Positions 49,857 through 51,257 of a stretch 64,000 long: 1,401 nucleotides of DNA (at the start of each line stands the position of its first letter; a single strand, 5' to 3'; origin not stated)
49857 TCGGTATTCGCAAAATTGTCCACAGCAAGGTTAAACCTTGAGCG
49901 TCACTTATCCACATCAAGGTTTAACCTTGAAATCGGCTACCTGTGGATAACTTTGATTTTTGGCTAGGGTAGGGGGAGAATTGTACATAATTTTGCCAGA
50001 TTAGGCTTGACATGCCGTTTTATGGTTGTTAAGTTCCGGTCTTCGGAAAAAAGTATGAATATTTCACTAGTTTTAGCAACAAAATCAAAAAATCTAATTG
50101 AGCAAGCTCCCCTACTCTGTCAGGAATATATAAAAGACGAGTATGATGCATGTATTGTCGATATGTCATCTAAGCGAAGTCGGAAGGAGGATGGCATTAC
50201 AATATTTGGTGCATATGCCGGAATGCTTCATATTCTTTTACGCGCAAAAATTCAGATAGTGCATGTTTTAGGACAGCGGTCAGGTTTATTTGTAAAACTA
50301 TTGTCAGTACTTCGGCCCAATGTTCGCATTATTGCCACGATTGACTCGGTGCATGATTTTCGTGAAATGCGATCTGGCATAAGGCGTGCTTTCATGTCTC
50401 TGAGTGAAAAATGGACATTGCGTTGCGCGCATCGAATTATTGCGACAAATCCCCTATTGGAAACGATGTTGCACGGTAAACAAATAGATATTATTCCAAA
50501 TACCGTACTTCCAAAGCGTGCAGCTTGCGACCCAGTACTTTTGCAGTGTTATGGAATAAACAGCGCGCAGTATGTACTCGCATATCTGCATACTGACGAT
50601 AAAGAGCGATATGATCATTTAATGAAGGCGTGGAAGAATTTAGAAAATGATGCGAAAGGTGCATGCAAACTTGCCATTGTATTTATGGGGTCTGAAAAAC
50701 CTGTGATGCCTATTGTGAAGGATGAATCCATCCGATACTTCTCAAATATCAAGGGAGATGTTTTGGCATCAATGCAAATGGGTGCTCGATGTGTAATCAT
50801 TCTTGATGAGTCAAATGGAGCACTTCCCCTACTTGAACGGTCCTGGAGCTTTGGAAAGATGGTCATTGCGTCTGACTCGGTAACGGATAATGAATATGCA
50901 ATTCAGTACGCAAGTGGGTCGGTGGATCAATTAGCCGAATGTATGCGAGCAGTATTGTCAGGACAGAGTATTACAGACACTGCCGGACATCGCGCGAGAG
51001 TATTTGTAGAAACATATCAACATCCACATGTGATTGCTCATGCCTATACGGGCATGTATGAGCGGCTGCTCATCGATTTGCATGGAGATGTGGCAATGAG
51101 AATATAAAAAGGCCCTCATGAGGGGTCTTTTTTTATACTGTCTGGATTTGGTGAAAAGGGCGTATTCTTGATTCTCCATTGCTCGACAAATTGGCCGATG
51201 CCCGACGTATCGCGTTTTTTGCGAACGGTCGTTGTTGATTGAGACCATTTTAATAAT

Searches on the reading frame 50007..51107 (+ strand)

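Call 65: search_protein_families(library=pfam, proteins=[window:50007-51107:+], max_evalue=0.0001)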
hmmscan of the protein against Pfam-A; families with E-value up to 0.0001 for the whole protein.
window:50007-51107:+ (366 aa): 2 families
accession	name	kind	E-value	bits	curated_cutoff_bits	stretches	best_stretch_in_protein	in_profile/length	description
PF13579.12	Glyco_trans_4_4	-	8.5e-07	29.9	29.7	1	67-169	57-156/158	Glycosyl transferase 4-like domain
PF13439.12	Glyco_transf_4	-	2.4e-05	24.9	28.5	1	65-167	56-166/170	Glycosyltransferase Family 4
